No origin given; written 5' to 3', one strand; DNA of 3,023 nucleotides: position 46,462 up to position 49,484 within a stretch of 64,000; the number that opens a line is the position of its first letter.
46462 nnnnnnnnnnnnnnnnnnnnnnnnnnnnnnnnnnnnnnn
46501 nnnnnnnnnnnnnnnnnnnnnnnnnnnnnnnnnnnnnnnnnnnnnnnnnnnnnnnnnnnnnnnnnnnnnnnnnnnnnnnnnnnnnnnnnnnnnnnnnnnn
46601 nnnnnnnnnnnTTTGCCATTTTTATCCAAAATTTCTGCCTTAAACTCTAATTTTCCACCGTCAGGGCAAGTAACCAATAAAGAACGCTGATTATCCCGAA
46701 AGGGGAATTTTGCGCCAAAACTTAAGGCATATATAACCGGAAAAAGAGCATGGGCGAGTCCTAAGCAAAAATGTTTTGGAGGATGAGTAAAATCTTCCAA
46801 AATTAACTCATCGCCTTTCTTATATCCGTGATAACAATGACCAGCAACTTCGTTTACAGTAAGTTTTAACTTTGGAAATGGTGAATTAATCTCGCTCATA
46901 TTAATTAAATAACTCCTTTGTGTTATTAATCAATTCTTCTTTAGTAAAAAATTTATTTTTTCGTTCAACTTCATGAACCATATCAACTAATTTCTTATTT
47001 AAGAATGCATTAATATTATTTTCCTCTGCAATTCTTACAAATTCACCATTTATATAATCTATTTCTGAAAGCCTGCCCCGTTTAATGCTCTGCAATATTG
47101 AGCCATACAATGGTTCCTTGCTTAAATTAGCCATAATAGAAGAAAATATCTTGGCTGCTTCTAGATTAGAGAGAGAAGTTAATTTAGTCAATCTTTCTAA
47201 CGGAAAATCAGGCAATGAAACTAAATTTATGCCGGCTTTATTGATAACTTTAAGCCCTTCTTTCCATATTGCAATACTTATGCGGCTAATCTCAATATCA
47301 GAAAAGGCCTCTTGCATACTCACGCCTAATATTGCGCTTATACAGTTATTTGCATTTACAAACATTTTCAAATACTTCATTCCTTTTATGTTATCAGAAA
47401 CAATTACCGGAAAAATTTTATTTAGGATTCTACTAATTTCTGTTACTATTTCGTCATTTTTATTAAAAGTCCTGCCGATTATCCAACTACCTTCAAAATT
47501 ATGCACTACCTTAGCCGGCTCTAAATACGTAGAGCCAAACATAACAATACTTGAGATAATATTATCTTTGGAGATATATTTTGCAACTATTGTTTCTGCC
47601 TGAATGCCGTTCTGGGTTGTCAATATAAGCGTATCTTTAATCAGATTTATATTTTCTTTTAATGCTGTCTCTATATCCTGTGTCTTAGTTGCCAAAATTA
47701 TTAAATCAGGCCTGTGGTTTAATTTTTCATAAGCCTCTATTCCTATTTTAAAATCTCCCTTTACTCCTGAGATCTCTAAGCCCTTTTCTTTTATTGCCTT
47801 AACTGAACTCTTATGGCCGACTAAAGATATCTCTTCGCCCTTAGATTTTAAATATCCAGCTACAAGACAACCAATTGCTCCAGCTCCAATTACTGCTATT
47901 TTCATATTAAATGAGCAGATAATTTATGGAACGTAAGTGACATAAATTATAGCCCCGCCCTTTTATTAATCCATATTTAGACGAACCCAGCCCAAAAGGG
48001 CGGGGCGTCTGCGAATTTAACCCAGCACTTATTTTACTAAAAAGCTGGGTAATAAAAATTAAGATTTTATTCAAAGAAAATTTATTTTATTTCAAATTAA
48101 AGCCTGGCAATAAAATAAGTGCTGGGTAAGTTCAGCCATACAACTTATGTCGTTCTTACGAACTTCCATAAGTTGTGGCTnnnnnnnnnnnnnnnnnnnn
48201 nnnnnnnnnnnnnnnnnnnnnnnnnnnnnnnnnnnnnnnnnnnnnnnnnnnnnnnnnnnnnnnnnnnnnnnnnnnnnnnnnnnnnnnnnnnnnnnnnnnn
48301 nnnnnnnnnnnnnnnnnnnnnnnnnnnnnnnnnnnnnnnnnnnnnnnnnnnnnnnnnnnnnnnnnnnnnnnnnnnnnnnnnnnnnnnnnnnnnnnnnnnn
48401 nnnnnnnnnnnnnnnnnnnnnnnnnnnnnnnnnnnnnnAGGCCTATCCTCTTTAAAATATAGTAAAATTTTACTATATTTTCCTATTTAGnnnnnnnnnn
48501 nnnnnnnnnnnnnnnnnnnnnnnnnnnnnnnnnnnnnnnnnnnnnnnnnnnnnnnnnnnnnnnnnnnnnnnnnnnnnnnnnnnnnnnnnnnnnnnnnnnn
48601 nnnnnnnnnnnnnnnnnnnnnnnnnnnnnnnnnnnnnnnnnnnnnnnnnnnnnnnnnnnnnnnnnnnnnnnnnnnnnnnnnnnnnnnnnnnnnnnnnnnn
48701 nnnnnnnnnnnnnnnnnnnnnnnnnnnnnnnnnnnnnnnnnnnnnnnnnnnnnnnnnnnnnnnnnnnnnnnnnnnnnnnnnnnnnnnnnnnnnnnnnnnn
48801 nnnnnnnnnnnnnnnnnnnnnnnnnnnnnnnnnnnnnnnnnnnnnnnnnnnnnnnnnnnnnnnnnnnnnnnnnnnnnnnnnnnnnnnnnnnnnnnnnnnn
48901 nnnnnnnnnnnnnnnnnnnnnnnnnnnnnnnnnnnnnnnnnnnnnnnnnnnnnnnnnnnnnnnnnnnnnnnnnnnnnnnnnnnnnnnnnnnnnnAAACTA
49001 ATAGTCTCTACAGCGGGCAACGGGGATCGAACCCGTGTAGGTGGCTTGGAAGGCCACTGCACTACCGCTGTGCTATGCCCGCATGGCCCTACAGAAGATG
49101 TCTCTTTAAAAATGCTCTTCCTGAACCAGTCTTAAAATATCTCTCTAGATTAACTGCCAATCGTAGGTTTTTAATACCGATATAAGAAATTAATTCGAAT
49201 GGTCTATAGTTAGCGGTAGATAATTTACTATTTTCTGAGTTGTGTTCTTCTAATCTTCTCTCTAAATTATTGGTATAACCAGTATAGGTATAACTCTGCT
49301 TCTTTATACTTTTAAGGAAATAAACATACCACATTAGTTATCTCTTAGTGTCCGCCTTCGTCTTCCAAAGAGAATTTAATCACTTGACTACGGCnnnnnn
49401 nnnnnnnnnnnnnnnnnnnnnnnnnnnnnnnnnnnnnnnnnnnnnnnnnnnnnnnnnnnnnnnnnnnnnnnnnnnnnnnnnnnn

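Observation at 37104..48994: Type II polyketide-synthase-like gene cluster in a low-GC genome that also carries Wood-Ljungdahl genes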

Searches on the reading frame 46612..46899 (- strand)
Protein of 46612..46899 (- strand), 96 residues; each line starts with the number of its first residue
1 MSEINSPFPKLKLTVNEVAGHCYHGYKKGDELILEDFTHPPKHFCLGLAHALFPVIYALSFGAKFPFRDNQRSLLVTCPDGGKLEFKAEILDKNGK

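Call 83: predict_structure(alignment_id=A3)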
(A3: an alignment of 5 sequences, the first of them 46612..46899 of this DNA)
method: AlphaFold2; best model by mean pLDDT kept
length: 96 residues; sequences in the alignment: 5
mean_pLDDT: 73.5   pTM: 0.65
mean pLDDT of the five models: 73.5, 73.4, 72.3, 71.5, 71.2
residues with pLDDT >= 90: 0; 70-90: 66; 50-70: 21; < 50: 9
segments of 3 or more residues with pLDDT < 50: 1-6, 94-96
pLDDT, mean of each block of 10 residues (from residue 1): 52 86 84 74 76 77 65 77 84 52
secondary structure, 60 per line:
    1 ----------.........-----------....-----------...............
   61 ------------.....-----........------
elements in order: E11-19 E31-34 H46-60 E73-77 E83-90

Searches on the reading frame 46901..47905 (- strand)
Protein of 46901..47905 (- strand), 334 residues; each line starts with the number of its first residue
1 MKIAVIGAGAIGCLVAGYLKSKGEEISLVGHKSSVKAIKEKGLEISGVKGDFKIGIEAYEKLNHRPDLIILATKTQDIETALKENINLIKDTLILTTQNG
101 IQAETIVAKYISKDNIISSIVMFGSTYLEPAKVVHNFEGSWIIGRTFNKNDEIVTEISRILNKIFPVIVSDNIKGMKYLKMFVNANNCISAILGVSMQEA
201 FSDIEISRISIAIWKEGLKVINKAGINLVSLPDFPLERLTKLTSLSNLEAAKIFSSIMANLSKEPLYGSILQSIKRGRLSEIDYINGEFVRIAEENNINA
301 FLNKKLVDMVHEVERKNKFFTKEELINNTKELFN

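Call 3: search_protein_families(library=pfam, proteins=[window:46901-47905:-], max_evalue=0.01)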
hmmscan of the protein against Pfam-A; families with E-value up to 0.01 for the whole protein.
window:46901-47905:- (334 aa): 7 families
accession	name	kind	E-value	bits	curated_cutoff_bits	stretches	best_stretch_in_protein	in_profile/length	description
PF02558.23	ApbA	-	1.2e-31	109.8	22.2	1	3-145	1-147/150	Ketopantoate reductase PanE/ApbA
PF08546.17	ApbA_C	-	5.9e-18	65.9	22.7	1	172-314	1-125/125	Ketopantoate reductase PanE/ApbA C terminal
PF03807.23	F420_oxidored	-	2.8e-06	28.3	21.6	1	2-100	1-94/94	NADP oxidoreductase coenzyme F420-dependent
PF00070.33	Pyr_redox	-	7.1e-05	23.7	22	1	2-36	1-35/82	Pyridine nucleotide-disulphide oxidoreductase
PF01210.29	NAD_Gly3P_dh_N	-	8.5e-05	23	23.1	1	2-105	1-110/158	NAD-dependent glycerol-3-phosphate dehydrogenase N-terminus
PF02153.23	PDH_N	-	0.0008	19.4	26.5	1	15-164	1-148/154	Prephenate dehydrogenase, nucleotide-binding domain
PF07992.20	Pyr_redox_2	-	0.0012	18.8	26.1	1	2-64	144-214/291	Pyridine nucleotide-disulphide oxidoreductase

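Call 5: search_protein_families(library=ncbifam, proteins=[window:46901-47905:-], max_evalue=0.01)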
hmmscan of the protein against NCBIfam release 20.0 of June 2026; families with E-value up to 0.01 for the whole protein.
window:46901-47905:- (334 aa): 26 families (the best 25 are shown)
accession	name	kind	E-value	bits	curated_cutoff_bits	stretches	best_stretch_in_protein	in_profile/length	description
TIGR00745.1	apbA_panE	subfamily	5.7e-52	176.9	141.35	1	2-316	1-304/305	2-dehydropantoate 2-reductase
NF005092.1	PRK06522.2-3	equivalog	6.1e-47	160.2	500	1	1-314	1-295/296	2-dehydropantoate 2-reductase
NF006083.0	PRK08229.1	equivalog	3.8e-40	137.9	371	1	1-329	3-334/341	2-dehydropantoate 2-reductase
NF005088.0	PRK06522.1-2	subfamily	4.6e-36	124.5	371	1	1-315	1-303/308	2-dehydropantoate 2-reductase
NF005091.0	PRK06522.2-2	equivalog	5.4e-31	107.9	252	1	1-229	2-231/302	2-dehydropantoate 2-reductase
NF005089.0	PRK06522.1-4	subfamily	1.9e-23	83.4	223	2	1-101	1-104/326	2-dehydropantoate 2-reductase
NF005087.0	PRK06522.1-1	equivalog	7.6e-23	81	351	1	1-316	1-291/296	2-dehydropantoate 2-reductase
NF005093.0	PRK06522.2-4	equivalog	6.2e-21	75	308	1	1-196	4-202/304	2-dehydropantoate 2-reductase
NF004887.0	PRK06249.1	equivalog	4.6e-18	65.5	360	1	1-218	6-235/316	putative 2-dehydropantoate 2-reductase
NF009543.0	PRK12921.1-5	equivalog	1.4e-17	63.9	339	2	266-314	255-303/305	oxidoreductase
NF005094.0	PRK06522.2-5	equivalog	6.5e-15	55.2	382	1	1-136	1-139/307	2-dehydropantoate 2-reductase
NF009541.0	PRK12921.1-1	equivalog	3.4e-13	49.5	338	1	2-228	7-226/297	oxidoreductase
NF009542.0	PRK12921.1-4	equivalog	5.7e-12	45.5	288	1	1-228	2-216/286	oxidoreductase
NF004311.0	PRK05708.1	equivalog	2e-11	43.3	378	1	2-184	4-188/305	putative 2-dehydropantoate 2-reductase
NF005090.0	PRK06522.2-1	equivalog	4.7e-06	26.1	496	1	1-199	3-202/296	2-dehydropantoate 2-reductase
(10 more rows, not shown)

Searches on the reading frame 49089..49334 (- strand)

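Call 4: search_protein_families(library=pfam, proteins=[window:49089-49334:-], max_evalue=0.01)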
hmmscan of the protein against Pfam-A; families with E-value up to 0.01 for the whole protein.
window:49089-49334:- (81 aa): 2 families
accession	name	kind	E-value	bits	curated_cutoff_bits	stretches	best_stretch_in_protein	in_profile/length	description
PF01541.30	GIY-YIG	-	1.9e-14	54.2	22.6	1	1-71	1-72/78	GIY-YIG catalytic domain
PF10544.15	T5orf172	-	0.0014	19.6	20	1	3-65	2-61/101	T5orf172 domain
